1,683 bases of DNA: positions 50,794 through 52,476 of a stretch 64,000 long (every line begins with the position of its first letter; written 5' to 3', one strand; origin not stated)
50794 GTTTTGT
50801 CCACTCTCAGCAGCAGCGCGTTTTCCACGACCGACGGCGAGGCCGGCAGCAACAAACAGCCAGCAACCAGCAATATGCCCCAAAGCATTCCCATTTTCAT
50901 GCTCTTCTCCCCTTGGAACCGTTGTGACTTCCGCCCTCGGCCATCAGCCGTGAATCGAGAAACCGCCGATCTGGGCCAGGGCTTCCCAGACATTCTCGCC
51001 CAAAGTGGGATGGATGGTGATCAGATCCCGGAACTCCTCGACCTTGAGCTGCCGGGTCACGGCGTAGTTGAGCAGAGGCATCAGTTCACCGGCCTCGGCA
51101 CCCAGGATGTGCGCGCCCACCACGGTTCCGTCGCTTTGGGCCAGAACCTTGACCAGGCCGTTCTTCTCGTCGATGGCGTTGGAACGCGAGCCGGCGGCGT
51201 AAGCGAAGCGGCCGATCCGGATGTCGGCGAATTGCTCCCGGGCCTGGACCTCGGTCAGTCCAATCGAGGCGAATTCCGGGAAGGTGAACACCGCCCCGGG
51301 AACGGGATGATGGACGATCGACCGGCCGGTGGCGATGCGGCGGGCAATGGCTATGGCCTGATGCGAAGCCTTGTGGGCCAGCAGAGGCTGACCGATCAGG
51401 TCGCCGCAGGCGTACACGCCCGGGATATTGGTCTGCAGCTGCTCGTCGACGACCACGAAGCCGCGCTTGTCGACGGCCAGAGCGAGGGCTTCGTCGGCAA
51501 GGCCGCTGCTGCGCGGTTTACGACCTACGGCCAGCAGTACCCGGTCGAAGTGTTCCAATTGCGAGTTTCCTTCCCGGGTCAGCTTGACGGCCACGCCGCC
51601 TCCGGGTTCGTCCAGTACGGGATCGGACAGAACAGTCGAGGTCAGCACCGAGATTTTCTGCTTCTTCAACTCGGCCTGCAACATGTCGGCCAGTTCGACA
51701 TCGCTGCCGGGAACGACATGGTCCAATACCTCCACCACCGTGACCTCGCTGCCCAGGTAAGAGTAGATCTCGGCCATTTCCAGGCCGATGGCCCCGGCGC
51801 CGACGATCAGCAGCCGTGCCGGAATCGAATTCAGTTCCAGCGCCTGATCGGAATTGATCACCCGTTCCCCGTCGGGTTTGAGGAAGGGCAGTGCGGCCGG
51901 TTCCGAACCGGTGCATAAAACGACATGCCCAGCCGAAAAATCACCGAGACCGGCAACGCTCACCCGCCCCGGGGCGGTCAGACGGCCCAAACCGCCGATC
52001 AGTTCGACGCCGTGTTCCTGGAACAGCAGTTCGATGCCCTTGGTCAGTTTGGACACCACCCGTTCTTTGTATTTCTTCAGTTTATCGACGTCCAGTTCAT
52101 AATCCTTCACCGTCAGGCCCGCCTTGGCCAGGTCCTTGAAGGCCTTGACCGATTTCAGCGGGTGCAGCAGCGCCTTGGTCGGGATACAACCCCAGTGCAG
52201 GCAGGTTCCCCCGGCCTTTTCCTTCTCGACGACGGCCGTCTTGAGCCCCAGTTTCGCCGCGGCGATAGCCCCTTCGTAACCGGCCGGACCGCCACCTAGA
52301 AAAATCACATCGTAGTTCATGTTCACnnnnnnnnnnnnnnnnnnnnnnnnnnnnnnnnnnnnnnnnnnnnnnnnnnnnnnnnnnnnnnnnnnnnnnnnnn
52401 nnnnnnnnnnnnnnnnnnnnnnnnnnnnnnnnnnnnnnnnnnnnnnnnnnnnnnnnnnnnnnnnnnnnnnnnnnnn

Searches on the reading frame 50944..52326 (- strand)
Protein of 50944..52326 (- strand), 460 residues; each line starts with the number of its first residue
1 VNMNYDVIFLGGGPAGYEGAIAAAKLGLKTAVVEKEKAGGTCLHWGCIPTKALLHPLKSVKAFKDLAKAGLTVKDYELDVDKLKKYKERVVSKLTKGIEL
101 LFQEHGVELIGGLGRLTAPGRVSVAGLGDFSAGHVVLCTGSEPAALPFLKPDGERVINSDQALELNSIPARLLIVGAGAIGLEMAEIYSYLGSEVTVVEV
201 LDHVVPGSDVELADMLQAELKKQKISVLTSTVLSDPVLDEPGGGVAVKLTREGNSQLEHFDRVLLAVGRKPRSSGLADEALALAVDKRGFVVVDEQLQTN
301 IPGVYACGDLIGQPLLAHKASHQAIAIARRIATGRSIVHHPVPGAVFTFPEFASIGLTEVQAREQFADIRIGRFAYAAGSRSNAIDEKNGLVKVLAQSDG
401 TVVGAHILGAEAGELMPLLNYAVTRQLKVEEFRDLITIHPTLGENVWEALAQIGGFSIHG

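Call 85: search_protein_families(library=pfam, proteins=[window:50944-52326:-], max_evalue=0.0001)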
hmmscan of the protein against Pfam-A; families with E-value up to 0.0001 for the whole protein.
window:50944-52326:- (460 aa): 9 families
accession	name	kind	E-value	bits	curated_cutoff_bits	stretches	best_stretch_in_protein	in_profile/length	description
PF07992.20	Pyr_redox_2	-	6.4e-64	216.6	26.1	1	5-324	1-291/291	Pyridine nucleotide-disulphide oxidoreductase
PF02852.28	Pyr_redox_dim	-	2e-25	89.6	25.3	1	342-449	1-109/110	Pyridine nucleotide-disulphide oxidoreductase, dimerisation domain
PF00070.33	Pyr_redox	-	4.3e-19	69.3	22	1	171-240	1-70/82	Pyridine nucleotide-disulphide oxidoreductase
PF13738.12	Pyr_redox_3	-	3.1e-12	46.8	30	1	130-308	123-305/305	Pyridine nucleotide-disulphide oxidoreductase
PF00890.30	FAD_binding_2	-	2.9e-11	43.7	20.4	1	6-272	1-206/414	FAD binding domain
PF01134.28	GIDA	-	2.9e-06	27.1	22.1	1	6-52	1-45/391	Glucose inhibited division protein A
PF12831.13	FAD_oxidored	-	4e-06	26.8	27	1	6-40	1-36/416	FAD dependent oxidoreductase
PF03486.20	HI0933_like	-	5.3e-06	26.5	50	0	6-40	2-36/244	HI0933-like protein Rossmann domain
PF01262.27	AlaDh_PNT_C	-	1.5e-05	24.9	23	0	169-202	28-61/214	Alanine dehydrogenase/PNT, C-terminal domain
